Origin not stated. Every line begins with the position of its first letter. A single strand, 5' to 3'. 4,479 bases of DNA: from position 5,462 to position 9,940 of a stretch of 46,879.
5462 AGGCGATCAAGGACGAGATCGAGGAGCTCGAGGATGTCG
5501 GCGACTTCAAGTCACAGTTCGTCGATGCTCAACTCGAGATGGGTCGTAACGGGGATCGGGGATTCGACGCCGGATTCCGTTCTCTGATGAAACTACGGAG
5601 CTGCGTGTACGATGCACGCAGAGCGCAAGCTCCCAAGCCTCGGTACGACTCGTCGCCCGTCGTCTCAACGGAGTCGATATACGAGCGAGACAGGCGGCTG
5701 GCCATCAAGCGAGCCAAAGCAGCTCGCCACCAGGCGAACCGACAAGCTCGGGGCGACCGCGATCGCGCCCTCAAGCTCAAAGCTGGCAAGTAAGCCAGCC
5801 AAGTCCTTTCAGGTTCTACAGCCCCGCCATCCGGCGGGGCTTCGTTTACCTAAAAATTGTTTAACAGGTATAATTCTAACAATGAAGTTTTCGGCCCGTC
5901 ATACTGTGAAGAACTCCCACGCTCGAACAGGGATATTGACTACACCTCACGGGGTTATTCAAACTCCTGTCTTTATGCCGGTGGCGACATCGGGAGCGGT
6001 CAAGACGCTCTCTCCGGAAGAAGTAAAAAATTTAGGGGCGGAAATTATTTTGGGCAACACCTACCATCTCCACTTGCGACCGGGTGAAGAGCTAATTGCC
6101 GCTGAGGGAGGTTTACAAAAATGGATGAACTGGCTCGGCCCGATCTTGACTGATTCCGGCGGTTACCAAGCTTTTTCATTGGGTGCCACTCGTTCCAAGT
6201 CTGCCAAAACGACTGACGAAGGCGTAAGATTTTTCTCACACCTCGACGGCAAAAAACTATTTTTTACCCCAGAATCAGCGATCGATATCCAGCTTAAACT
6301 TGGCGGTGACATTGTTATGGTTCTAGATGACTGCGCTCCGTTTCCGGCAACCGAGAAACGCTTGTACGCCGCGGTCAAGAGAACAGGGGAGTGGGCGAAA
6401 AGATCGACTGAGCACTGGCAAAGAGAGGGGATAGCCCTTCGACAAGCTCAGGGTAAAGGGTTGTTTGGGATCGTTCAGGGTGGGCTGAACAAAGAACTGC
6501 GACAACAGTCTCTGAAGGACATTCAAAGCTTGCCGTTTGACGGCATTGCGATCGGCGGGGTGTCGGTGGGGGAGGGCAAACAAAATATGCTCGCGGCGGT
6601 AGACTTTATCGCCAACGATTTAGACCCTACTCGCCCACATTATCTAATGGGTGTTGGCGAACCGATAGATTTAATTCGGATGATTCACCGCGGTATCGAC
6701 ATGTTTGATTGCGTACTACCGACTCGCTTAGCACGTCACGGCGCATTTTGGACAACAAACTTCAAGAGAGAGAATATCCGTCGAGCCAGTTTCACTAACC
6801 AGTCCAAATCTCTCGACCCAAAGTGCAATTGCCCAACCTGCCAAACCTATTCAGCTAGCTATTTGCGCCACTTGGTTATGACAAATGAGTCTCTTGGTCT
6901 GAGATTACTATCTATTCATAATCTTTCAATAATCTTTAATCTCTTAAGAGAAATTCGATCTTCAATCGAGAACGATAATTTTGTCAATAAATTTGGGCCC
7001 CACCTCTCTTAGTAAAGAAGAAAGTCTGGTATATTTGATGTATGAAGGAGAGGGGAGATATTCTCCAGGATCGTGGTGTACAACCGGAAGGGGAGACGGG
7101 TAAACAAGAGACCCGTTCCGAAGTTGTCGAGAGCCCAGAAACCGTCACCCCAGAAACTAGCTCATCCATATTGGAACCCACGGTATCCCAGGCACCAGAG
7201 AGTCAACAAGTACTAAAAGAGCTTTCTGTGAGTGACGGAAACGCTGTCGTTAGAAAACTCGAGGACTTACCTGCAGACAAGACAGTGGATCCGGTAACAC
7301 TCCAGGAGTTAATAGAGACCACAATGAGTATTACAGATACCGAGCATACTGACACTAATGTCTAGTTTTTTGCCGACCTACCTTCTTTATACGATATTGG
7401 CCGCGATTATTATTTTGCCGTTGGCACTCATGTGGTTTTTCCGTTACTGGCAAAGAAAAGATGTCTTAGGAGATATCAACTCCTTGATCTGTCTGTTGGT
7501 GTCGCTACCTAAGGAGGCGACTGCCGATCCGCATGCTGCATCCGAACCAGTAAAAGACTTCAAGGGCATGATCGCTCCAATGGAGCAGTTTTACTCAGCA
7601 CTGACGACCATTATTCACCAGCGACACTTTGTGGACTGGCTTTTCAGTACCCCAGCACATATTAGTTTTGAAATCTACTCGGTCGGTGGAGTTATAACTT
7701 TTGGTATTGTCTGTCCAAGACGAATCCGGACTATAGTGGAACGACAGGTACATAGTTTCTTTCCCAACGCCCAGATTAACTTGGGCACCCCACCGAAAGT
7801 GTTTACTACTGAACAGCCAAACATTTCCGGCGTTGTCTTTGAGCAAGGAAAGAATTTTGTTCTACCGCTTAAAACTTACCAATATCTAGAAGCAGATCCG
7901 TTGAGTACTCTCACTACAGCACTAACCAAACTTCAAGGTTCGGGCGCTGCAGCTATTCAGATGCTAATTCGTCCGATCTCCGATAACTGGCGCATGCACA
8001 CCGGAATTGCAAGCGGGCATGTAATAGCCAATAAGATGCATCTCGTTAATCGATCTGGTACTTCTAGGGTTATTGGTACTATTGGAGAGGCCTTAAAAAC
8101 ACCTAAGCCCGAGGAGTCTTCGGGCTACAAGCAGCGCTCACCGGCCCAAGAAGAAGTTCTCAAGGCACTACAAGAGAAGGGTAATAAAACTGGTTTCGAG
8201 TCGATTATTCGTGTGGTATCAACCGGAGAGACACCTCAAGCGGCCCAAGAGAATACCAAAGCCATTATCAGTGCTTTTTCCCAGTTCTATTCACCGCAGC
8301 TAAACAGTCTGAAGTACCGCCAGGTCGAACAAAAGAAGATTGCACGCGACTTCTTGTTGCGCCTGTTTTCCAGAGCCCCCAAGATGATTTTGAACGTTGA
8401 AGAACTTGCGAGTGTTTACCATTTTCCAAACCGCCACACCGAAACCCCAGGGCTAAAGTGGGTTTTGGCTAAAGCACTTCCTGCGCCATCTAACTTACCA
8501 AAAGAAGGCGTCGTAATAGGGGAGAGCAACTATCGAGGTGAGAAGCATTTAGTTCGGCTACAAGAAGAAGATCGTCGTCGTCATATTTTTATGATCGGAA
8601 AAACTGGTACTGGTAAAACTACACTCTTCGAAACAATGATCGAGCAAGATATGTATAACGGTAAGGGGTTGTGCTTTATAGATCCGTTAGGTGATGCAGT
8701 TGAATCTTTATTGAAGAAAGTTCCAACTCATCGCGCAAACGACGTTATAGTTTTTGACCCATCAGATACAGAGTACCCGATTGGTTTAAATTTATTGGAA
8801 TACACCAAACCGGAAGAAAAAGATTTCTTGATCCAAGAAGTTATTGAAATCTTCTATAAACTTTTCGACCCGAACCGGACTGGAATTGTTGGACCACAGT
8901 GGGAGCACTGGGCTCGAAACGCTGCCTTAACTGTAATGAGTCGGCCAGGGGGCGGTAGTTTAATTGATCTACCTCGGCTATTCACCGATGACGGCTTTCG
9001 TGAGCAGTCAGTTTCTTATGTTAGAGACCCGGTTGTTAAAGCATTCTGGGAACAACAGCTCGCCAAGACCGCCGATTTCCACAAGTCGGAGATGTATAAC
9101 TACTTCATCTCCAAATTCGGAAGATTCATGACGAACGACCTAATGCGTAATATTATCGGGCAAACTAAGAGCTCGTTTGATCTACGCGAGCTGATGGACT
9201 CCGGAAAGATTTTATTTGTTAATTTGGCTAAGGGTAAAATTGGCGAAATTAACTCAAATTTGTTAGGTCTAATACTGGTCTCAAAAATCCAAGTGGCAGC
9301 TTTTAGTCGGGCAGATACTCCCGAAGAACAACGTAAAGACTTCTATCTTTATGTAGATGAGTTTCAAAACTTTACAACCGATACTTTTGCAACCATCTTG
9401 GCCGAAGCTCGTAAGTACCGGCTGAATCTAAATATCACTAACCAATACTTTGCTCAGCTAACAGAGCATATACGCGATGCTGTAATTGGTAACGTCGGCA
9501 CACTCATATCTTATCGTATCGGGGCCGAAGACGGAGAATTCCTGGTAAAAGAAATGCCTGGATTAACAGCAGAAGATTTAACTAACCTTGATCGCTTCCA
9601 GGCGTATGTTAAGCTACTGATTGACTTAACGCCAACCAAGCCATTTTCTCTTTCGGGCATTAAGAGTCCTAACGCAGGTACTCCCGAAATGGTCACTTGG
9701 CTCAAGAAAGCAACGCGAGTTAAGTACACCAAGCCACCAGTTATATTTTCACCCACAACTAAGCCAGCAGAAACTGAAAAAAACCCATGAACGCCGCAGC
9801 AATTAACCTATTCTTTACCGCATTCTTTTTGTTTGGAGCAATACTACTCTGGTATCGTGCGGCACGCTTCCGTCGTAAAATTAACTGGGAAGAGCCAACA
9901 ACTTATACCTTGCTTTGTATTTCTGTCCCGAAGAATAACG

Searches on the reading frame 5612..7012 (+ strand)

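Call 49: search_protein_families(library=pfam, proteins=[window:5612-7012:+], max_evalue=0.001)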
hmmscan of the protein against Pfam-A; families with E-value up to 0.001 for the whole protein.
window:5612-7012:+ (466 aa): 1 family
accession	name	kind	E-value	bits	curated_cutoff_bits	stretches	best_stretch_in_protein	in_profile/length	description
PF01702.25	TGT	-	1.4e-137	459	26.3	1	104-458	3-345/357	Queuine tRNA-ribosyltransferase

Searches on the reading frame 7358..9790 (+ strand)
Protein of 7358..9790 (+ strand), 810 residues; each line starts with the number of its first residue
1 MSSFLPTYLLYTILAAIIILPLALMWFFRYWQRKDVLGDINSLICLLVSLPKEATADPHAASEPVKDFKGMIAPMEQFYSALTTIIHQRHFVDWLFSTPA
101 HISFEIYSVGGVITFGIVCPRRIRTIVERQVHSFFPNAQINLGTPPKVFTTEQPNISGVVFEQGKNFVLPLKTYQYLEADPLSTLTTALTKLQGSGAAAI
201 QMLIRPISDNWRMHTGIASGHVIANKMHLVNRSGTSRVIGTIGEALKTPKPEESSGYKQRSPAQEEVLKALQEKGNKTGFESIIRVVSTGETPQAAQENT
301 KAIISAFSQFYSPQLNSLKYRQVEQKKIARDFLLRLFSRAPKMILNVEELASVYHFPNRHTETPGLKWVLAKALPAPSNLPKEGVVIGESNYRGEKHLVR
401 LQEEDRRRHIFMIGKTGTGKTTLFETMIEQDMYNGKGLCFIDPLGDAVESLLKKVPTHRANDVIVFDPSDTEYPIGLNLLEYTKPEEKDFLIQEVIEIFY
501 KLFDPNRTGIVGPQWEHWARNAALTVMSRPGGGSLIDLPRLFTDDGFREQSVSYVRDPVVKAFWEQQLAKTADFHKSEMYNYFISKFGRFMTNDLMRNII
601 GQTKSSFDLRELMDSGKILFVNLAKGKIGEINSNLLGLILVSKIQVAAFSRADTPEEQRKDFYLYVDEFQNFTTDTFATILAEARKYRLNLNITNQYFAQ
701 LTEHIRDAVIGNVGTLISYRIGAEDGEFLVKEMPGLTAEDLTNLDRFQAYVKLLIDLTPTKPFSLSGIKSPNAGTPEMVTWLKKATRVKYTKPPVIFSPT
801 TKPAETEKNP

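Call 49: search_protein_families(library=pfam, proteins=[window:7358-9790:+], max_evalue=0.001)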
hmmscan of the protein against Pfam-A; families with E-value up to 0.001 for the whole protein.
window:7358-9790:+ (810 aa): 3 families
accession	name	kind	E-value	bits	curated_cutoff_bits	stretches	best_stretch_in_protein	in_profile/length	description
PF02534.20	T4SS-DNA_transf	-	5.5e-08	32.5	20.1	1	593-704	239-347/468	Type IV secretory system Conjugative DNA transfer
PF10412.15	TrwB_AAD_bind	-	1.3e-07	31.3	20.5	1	402-703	10-288/387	Type IV secretion-system coupling protein DNA-binding domain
PF12696.13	TraG-D_C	-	0.00076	19.8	22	0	663-720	3-65/126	TraM recognition site of TraD and TraG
